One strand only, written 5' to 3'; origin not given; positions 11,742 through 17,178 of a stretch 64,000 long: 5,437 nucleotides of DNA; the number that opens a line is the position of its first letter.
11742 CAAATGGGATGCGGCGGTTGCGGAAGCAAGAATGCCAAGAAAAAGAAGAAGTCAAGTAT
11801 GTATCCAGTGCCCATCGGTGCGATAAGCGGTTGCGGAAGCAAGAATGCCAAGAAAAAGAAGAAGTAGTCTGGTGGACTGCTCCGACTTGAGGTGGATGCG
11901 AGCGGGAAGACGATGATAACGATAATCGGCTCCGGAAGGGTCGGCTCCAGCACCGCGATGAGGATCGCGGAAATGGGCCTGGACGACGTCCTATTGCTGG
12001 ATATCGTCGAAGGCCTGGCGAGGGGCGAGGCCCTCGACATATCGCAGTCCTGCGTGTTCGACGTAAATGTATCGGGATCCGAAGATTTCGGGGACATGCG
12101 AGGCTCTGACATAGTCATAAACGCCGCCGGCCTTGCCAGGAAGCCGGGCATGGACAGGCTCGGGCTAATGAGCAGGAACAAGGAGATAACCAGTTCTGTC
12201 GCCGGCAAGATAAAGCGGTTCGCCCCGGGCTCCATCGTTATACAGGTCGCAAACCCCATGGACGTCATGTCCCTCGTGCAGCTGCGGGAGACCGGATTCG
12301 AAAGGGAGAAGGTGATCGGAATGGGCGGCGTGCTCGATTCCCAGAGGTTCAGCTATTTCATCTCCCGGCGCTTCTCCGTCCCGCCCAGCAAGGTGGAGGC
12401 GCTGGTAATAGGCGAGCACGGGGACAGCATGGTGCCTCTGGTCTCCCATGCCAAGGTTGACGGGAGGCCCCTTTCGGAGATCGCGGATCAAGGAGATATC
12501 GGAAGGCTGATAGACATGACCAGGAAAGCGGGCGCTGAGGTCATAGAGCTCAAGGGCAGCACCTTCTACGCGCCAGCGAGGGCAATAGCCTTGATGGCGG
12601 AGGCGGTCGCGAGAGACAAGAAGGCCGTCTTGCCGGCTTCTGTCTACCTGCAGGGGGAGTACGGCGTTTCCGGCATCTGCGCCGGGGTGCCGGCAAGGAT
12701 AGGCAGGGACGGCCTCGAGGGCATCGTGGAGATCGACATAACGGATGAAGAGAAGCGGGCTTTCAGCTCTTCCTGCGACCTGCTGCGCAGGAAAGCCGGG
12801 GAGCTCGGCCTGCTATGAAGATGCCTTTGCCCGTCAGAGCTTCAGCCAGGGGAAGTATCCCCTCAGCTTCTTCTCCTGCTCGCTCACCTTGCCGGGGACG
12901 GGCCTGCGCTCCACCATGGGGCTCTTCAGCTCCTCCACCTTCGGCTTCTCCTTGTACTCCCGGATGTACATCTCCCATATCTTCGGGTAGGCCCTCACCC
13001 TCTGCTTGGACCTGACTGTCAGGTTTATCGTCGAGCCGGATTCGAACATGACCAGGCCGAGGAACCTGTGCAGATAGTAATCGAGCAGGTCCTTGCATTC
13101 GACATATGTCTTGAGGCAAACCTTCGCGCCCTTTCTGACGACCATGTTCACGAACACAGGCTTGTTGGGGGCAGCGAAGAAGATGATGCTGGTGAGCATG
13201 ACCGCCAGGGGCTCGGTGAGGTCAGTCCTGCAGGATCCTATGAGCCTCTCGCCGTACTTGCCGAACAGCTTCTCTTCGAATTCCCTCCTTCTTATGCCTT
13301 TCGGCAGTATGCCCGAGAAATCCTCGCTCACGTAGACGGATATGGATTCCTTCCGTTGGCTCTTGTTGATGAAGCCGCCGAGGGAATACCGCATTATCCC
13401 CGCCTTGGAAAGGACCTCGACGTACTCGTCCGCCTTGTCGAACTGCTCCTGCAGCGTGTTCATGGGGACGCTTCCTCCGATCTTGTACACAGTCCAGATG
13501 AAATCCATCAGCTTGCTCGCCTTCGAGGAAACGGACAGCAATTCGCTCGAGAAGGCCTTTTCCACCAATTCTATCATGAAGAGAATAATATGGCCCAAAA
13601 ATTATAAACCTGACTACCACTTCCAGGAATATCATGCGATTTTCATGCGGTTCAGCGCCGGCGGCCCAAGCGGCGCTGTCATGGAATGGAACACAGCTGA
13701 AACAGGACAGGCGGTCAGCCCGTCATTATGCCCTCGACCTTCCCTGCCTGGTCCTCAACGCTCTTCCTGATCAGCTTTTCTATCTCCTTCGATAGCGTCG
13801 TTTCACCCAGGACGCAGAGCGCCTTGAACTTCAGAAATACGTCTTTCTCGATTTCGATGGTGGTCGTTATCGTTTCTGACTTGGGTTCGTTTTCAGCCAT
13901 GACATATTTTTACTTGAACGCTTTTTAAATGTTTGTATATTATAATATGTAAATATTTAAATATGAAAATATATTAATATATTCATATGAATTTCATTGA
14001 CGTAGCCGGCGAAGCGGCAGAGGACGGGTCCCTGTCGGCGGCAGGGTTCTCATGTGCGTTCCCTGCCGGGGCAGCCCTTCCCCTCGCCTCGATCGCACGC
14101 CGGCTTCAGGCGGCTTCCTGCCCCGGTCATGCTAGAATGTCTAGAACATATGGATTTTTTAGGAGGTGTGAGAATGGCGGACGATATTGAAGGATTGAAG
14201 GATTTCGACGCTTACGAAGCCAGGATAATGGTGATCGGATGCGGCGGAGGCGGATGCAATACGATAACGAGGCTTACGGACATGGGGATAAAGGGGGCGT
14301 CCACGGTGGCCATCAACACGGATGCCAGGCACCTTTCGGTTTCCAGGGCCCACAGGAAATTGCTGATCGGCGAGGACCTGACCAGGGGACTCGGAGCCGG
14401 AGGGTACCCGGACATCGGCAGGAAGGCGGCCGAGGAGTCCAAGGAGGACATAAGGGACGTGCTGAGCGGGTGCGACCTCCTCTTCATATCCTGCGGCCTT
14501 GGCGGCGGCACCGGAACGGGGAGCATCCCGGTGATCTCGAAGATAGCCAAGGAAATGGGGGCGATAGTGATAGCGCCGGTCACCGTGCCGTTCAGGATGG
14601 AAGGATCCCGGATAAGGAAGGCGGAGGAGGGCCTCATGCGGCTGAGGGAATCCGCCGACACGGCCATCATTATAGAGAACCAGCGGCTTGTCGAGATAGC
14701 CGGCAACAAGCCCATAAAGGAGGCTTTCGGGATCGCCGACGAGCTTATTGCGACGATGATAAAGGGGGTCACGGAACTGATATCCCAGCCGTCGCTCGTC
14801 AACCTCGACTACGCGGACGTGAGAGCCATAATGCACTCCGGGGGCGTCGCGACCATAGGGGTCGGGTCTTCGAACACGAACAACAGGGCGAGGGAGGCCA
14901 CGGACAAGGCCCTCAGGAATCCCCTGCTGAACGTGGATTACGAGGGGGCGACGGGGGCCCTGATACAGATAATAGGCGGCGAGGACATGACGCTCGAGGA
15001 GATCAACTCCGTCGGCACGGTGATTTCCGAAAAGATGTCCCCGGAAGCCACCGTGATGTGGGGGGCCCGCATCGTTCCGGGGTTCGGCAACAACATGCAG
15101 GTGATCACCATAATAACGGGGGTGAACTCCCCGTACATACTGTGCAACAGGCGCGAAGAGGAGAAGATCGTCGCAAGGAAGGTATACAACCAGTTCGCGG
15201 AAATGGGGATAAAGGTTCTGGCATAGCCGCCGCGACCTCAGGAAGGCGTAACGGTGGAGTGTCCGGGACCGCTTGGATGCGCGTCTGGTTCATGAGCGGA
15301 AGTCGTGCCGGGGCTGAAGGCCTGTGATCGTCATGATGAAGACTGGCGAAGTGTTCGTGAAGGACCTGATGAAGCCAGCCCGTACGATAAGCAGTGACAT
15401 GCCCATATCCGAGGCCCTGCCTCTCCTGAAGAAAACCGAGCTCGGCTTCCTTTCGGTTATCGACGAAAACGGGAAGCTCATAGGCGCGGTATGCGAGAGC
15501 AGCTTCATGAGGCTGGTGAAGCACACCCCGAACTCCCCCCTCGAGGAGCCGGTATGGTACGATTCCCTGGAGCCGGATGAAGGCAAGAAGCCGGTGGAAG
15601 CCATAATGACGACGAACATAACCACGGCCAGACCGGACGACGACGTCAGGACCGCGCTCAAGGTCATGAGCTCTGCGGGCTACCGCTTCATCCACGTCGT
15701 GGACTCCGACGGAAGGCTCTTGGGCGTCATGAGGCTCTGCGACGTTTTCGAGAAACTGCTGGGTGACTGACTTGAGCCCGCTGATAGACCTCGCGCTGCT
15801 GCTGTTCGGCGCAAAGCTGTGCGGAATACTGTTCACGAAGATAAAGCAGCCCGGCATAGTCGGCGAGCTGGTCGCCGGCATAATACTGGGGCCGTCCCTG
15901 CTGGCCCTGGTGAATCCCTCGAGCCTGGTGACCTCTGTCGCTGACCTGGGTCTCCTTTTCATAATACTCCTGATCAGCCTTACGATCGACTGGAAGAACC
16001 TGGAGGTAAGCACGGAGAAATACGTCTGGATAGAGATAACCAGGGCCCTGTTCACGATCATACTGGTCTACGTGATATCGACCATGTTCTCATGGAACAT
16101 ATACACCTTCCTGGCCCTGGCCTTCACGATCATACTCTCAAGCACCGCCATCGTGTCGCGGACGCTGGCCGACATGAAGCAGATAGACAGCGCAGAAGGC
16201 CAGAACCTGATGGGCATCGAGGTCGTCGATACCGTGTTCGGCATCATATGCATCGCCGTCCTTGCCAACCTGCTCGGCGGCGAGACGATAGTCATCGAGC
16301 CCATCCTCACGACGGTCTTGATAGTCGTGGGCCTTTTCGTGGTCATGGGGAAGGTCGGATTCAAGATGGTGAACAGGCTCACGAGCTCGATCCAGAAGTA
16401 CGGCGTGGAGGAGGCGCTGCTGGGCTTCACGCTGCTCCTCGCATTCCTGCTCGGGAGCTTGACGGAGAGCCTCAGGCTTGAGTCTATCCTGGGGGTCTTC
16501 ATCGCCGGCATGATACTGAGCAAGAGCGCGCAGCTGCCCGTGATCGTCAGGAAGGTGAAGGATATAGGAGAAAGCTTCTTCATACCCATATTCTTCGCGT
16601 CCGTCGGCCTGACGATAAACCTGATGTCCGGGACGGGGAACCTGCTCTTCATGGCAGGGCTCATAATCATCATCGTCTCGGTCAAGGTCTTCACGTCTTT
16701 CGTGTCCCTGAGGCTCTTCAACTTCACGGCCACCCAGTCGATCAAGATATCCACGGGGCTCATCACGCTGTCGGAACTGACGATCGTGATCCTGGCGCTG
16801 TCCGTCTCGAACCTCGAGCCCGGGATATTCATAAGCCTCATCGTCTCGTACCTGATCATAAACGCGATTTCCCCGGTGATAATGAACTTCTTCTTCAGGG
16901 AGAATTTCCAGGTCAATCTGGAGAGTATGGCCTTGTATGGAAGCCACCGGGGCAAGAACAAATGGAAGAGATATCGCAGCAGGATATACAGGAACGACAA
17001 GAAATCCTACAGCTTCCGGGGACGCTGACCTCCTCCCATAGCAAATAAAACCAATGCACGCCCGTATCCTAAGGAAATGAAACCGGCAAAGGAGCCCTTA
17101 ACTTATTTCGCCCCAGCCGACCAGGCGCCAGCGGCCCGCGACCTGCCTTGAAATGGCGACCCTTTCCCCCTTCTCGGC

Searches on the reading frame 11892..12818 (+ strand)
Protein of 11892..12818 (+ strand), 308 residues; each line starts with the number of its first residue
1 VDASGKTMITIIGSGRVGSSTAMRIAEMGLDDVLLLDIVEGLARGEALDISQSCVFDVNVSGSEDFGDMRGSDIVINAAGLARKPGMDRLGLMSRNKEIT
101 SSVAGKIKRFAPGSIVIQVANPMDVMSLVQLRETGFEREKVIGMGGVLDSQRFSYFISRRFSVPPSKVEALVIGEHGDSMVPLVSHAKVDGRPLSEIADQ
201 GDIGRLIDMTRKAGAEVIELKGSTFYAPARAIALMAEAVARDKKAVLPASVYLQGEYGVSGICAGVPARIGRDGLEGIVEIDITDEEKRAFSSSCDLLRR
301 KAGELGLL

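Call 31: search_protein_families(library=pfam, proteins=[window:11892-12818:+], max_evalue=0.001)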
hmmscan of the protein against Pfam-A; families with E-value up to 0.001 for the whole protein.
window:11892-12818:+ (308 aa): 2 families
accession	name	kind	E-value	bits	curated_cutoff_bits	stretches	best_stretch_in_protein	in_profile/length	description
PF02866.23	Ldh_1_C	-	8.5e-37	127.3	22.6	1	148-300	3-165/174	lactate/malate dehydrogenase, alpha/beta C-terminal domain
PF00056.29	Ldh_1_N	-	3.8e-28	98.7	27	1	9-143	3-141/141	lactate/malate dehydrogenase, NAD binding domain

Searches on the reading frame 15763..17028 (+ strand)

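Call 31: search_protein_families(library=pfam, proteins=[window:15763-17028:+], max_evalue=0.001)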
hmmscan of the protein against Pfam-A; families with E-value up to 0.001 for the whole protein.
window:15763-17028:+ (421 aa): 1 family
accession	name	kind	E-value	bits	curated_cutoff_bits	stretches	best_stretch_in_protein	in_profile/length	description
PF00999.27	Na_H_Exchanger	-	5.7e-46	157.5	26.2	1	17-369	4-363/375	Sodium/hydrogen exchanger, transmembrane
